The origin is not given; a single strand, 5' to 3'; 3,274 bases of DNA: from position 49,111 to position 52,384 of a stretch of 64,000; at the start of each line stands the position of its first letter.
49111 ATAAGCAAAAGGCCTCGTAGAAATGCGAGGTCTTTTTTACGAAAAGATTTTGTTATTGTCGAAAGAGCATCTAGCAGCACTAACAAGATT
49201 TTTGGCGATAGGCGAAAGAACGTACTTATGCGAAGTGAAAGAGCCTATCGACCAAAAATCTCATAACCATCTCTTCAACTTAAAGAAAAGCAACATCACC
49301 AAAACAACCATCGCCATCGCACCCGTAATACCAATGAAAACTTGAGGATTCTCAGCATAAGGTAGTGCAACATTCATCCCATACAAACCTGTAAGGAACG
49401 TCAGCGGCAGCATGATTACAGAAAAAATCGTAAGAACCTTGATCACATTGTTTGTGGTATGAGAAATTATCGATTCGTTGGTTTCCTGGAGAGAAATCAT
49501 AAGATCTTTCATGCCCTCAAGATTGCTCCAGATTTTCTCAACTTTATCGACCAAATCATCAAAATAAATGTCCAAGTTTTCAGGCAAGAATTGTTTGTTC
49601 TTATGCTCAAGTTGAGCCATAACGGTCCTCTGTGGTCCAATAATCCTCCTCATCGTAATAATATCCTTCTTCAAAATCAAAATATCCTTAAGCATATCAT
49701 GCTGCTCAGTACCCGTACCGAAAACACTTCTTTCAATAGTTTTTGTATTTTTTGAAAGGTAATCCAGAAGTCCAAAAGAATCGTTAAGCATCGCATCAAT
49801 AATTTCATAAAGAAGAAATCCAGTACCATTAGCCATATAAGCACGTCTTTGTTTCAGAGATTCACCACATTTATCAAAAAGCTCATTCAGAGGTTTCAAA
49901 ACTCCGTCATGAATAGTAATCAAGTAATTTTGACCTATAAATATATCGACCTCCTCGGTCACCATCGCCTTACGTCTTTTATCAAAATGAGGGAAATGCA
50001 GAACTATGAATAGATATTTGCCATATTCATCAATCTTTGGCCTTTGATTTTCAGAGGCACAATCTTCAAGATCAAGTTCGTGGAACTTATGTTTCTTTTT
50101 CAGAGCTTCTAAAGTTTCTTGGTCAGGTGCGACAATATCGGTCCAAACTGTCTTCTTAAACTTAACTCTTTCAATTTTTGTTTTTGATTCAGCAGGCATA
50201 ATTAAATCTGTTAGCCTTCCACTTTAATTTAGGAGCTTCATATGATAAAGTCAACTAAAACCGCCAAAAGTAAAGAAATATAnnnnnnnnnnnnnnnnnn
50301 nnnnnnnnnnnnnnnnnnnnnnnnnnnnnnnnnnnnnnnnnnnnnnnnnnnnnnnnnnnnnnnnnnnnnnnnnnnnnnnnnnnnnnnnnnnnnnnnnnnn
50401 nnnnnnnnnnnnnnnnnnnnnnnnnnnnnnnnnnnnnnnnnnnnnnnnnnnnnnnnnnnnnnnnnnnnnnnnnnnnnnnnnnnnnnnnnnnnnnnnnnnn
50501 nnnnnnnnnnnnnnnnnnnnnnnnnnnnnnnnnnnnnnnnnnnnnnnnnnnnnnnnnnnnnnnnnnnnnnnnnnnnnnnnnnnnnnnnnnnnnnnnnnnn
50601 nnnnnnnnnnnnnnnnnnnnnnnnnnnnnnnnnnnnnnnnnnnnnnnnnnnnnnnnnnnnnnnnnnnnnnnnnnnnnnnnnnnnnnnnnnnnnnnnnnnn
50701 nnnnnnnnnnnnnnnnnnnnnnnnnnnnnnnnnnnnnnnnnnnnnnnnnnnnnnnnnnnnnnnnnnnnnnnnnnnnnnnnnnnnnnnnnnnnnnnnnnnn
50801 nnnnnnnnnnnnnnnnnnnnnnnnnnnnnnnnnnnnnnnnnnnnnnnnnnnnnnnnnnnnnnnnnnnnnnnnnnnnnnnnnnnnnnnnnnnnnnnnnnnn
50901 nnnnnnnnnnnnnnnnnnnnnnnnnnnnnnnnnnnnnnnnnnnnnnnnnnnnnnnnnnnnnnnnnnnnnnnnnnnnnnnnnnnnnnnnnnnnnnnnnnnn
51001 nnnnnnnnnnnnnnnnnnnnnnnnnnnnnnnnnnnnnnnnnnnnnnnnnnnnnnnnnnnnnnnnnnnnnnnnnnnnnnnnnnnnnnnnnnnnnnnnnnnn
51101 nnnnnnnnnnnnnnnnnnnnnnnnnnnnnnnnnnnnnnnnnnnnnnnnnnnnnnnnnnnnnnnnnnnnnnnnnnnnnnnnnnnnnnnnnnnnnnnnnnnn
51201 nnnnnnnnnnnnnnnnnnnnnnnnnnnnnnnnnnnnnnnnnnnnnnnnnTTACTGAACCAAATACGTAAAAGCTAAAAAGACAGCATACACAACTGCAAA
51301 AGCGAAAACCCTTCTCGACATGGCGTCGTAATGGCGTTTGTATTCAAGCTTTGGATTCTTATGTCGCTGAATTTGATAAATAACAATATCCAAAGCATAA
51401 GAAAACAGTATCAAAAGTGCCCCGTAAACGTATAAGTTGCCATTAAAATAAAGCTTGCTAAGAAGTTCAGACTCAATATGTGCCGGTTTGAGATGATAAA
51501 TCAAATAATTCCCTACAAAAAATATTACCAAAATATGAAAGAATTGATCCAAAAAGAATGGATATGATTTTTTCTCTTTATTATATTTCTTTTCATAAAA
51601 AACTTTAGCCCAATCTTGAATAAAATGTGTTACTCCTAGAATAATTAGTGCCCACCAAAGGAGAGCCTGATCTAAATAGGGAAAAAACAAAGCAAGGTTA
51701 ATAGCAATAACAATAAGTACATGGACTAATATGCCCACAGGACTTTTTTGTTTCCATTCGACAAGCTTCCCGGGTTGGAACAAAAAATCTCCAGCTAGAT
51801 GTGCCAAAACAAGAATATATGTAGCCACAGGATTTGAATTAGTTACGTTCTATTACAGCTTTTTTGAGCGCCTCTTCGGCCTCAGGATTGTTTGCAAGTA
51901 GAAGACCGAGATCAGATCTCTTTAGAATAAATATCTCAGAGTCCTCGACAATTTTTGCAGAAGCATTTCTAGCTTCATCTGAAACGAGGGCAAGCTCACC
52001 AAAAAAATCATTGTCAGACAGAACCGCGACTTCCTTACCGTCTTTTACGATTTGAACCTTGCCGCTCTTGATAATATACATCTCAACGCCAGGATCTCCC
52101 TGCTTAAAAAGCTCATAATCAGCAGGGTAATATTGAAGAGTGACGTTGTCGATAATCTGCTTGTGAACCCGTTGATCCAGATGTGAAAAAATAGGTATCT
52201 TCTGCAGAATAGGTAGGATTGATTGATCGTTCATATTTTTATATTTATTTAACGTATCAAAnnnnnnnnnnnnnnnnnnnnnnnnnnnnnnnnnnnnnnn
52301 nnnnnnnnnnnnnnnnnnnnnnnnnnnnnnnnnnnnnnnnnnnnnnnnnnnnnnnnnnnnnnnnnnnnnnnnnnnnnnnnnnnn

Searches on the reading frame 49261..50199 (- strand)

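Call 58: search_protein_families(library=pfam, proteins=[window:49261-50199:-], max_evalue=0.0001)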
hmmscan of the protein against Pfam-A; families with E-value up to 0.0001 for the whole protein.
window:49261-50199:- (312 aa): 1 family
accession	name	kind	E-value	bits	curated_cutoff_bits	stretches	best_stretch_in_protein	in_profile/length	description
PF01544.23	CorA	-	2.5e-65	221.1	27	1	15-307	2-291/292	CorA-like Mg2+ transporter protein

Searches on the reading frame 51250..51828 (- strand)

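Call 58: search_protein_families(library=pfam, proteins=[window:51250-51828:-], max_evalue=0.0001)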
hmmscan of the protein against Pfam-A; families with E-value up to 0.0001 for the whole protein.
window:51250-51828:- (192 aa): 1 family
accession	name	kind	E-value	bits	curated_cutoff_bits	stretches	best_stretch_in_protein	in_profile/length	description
PF11750.13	DUF3307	-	1.9e-17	63.9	23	1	5-106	4-106/127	Protein of unknown function (DUF3307)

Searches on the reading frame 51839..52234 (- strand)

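Call 58: search_protein_families(library=pfam, proteins=[window:51839-52234:-], max_evalue=0.0001)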
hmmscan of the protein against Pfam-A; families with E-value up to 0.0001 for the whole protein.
window:51839-52234:- (131 aa): 1 family
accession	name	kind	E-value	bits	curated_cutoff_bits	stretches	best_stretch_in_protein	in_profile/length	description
PF00027.35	cNMP_binding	-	3.6e-19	68.9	27.5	1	34-115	2-88/89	Cyclic nucleotide-binding domain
